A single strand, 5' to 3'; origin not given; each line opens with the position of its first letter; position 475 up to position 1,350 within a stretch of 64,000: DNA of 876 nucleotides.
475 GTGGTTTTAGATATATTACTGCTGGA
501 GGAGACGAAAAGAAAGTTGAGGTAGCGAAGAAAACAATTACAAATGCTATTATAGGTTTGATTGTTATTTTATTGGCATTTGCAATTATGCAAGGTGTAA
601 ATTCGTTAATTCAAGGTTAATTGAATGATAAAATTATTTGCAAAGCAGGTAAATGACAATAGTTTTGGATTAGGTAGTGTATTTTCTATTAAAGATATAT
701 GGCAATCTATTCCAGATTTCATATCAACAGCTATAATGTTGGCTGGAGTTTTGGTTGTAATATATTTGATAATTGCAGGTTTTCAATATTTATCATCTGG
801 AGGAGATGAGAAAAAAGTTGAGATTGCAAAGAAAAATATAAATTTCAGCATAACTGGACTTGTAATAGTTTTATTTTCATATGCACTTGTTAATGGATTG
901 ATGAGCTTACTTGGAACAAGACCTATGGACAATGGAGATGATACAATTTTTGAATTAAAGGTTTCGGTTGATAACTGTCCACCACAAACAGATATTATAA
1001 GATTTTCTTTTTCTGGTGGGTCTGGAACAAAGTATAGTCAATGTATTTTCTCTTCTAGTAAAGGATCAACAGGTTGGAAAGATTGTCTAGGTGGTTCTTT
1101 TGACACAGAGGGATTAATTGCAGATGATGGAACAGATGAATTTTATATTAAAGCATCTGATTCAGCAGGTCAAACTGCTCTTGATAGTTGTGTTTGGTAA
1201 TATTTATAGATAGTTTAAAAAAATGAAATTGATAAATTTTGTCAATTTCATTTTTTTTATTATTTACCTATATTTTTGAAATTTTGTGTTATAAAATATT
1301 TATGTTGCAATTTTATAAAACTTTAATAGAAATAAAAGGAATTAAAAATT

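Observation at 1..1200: Tandem triplet of VirB2/TrbC-like mini-pilins, the third carrying a Cys-containing C-terminal module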

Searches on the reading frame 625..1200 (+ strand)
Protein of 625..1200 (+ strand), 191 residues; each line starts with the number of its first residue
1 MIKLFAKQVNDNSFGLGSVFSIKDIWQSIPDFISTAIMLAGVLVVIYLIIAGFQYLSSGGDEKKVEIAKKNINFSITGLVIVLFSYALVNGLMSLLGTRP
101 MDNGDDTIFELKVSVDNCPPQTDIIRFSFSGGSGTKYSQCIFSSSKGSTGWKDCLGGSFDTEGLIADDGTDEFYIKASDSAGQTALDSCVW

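Call 3: search_protein_families(library=pfam, proteins=[window:625-1200:+], max_evalue=1)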
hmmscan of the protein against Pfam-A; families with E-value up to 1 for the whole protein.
window:625-1200:+ (191 aa): 4 families
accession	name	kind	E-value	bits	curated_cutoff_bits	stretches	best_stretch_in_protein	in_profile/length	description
PF18895.5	T4SS_pilin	-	2.5e-08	34.3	26.6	1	22-90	5-69/71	Type IV secretion system pilin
PF06664.17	WLS-like_TM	-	0.011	15.6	28.3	1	25-96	143-211/247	Wntless-like, transmembrane domain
PF04956.18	TrbC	-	0.047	14.4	27.9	1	28-91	43-97/98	TrbC/VIRB2 pilin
PF09925.14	DUF2157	-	0.09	12.9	32.4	1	14-72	46-88/146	Predicted membrane protein (DUF2157)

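Call 4: search_protein_families(library=ncbifam, proteins=[window:625-1200:+], max_evalue=1)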
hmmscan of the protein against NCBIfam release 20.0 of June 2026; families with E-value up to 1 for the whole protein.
window:625-1200:+ (191 aa): 4 families
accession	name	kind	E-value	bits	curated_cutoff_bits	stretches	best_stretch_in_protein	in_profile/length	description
NF045849.1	ICE_MMCAP2_0565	equivalog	6.9e-07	28.9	40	1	25-94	9-78/80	Mbov_0395 family pilin-like conjugal transfer protein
TIGR00921.1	2A067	subfamily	0.0068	14.5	351.9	1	25-104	186-247/733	hydrophobe/amphiphile efflux-3 (HAE3) family transporter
NF045890.1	conj_pls20_p028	equivalog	0.017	14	150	1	2-88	29-113/377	pLS20_p028 family conjugation system transmembrane protein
TIGR02866.1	CoxB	equivalog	0.056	13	147.7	1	28-94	8-81/202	cytochrome c oxidase subunit II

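Call 13: find_homologous_proteins(query=window:625-1197:+, max_evalue=0.001)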
Query window:625-1197:+ (191 aa): 1 proteins with E <= 0.001 among 274 candidates.
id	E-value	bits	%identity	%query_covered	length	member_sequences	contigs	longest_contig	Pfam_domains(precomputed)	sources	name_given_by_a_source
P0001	3.9e-120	417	100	100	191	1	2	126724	PF18895.6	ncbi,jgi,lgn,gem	-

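Call 26: predict_structure(protein=window:625-1197:+)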
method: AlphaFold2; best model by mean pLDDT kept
length: 191 residues; sequences in the alignment: 1
mean_pLDDT: 56.1   pTM: 0.37
mean pLDDT of the five models: 56.1, 54.2, 50.2, 49.4, 47.7
residues with pLDDT >= 90: 4; 70-90: 61; 50-70: 13; < 50: 113
segments of 3 or more residues with pLDDT < 50: 1-8, 10-18, 97-191
pLDDT, mean of each block of 10 residues (from residue 1): 44 45 63 81 88 85 87 86 84 59 38 35 38 36 38 38 37 43 44 39
secondary structure, 60 per line:
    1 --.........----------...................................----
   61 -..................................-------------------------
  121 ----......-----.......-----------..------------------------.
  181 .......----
elements in order: H3-11 H22-56 H62-95 E125-130 E136-142 H180-187

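Call 49: find_related_loci(query=A5, collection=genome_contigs, flank=10000)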
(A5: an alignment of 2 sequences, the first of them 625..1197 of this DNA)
Query A5 (191 aa) in genome_contigs; peptide patterns used: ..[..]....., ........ (x = any residue, [..] = any of these).
55 stretches matched a pattern; 11 encode a relative of the query (tblastn E <= 1e-3); 11 distinct loci.
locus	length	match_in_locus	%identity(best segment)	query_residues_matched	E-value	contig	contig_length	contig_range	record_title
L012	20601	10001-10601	34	22-97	6e-11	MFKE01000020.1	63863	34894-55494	MAG: Candidatus Gottesmanbacteria bacterium RIFOXYB1_FULL_47_11 rifoxyb1_full_scaffold_461, whole genome shotgun sequenc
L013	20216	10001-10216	43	31-98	4e-10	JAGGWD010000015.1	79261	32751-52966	MAG: bacterium isolate AUK117 PB_MBMC_071_c_000000000001, whole genome shotgun sequence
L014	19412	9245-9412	45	37-92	5e-9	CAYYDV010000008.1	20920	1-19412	MAG TPA_asm: uncultured Candidatus Saccharibacteria bacterium isolate SRP068000_co1_25 genome assembly, contig: NODE_341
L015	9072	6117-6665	34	20-102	5e-9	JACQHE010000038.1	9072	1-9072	MAG: Candidatus Gottesmanbacteria bacterium isolate NC_groundwater_1091_Ag_S2p5_51_258 S_2p5_S6_coassembly_k141_3554199,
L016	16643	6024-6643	35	22-99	1e-8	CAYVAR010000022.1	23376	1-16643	MAG TPA_asm: uncultured Gammaproteobacteria bacterium isolate binchicken_co110_1166 genome assembly, contig: NODE_4769_l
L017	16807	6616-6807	39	31-90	2e-8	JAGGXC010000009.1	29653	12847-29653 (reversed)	MAG: bacterium isolate AUK142 PB_MBMC_096_c_000000000004, whole genome shotgun sequence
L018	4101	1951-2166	40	37-102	3e-8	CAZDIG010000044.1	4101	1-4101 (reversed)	MAG TPA_asm: uncultured Candidatus Saccharibacteria bacterium isolate binchicken_co387_66 genome assembly, contig: NODE_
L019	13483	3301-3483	38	36-96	9e-7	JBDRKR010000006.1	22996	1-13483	MAG: Candidatus Nealsonbacteria bacterium isolate MEGAHIT-group-1.73 k141_1031200, whole genome shotgun sequence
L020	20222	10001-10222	36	17-90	2e-6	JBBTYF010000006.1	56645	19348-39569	MAG: Patescibacteria group bacterium isolate H43-bin052_1 H43_bin052_1_000000000006, whole genome shotgun sequence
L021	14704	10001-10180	40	37-96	2e-6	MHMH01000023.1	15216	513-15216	MAG: Candidatus Nealsonbacteria bacterium RIFCSPLOWO2_01_FULL_43_32 rifcsplowo2_01_scaffold_9551, whole genome shotgun s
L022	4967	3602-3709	50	37-72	2e-4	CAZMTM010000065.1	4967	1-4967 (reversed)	MAG TPA_asm: uncultured Gammaproteobacteria bacterium isolate binchicken_co34_245 genome assembly, contig: NODE_31005_le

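Call 51: find_related_loci(query=A5, collection=metagenome_contigs, flank=6000)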
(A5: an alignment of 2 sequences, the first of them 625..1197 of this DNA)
Query A5 (191 aa) in metagenome_contigs; peptide patterns used: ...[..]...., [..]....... (x = any residue, [..] = any of these).
376 stretches matched a pattern; 3 encode a relative of the query (tblastn E <= 1e-3); 3 distinct loci.
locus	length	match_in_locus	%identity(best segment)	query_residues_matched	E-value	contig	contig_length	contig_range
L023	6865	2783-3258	39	33-103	2e-11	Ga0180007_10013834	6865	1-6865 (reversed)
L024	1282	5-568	37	29-96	3e-10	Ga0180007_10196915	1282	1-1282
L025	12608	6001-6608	32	20-94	8e-8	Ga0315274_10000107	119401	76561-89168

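Call 63: fold_search(model_id=the predicted structure, library=pdb)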
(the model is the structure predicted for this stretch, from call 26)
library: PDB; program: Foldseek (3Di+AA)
matches with E <= 10: 299; with E <= 0.001: 0
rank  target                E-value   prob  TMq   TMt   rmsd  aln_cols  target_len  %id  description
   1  5ie9_C                4.7e-01  0.25  0.17  0.31  14.6        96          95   17  Crystal structure of the Bacillus-conserved MazG protein, a nucleotide pyrophosphohydrolase (released 2016-03-30)
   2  5n9j_Z                5.7e-01  0.84  0.34  0.50   6.4        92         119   12  Core Mediator of transcriptional regulation (released 2017-05-17)
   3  9vub_A                7.3e-01  0.90  0.34  0.18   5.2        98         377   13  channel C complex with 3 (released 2026-03-11)
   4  4wwb                  7.8e-01  0.98  0.29  0.49   2.6        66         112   12  High-resolution structure of the Ni-bound form of the Y135F mutant of C. metallidurans CnrXs (released 2015-02-11)
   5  7mu5_B                8.3e-01  0.14  0.16  0.25  15.9       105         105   14  Human DCTPP1 bound to Triptolide (released 2022-08-24)
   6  2y39                  8.8e-01  0.97  0.29  0.50   2.6        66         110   12  Ni-bound form of Cupriavidus metallidurans CH34 CnrXs (released 2011-03-30)
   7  3epv_C                8.8e-01  0.97  0.29  0.50   2.8        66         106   12  X-ray Structure of the Metal-sensor CnrX in both the Apo- and Copper-bound Forms (released 2008-11-25)
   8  2y3d_A                8.8e-01  0.93  0.29  0.48   3.9        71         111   11  Zn-bound form of Cupriavidus metallidurans CH34 CnrXs (released 2011-03-30)
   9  8dfu_0                8.8e-01  0.90  0.32  0.65   3.6        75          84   17  Cryo-EM structure of conjugation pili from Aeropyrum pernix (released 2023-03-22)
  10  7mu5_C                8.8e-01  0.12  0.16  0.23  15.9       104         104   12  Human DCTPP1 bound to Triptolide (released 2022-08-24)
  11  3q84_H                1.0e+00  0.91  0.33  0.23   2.4        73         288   11  Crystal structure of human PACSIN 1 F-BAR domain (released 2012-02-22)
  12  2y3h_A                1.1e+00  0.95  0.29  0.48   2.8        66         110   12  E63Q mutant of Cupriavidus metallidurans CH34 CnrXs (released 2011-03-30)
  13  4wwf_B                1.1e+00  0.93  0.29  0.51   2.3        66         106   12  High-resolution structure of two Ni-bound forms of the M123C mutant of C. metallidurans CnrXs (released 2015-02-11)
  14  6s1k_E                1.1e+00  0.85  0.31  0.55   4.0        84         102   11  E. coli Core Signaling Unit, carrying QQQQ receptor mutation (released 2020-01-22)
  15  5ie9_A                1.1e+00  0.16  0.18  0.31  14.5        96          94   17  Crystal structure of the Bacillus-conserved MazG protein, a nucleotide pyrophosphohydrolase (released 2016-03-30)
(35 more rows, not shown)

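Call 69: search_protein_families(library=phrogs, proteins=[window:625-1197:+], max_evalue=0.01)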
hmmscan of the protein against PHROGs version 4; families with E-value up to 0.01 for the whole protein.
window:625-1197:+ (191 aa): 1 family
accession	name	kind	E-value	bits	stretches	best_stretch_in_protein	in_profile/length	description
phrog_38837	-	unknown function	0.0072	17.2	0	36-53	9-26/47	-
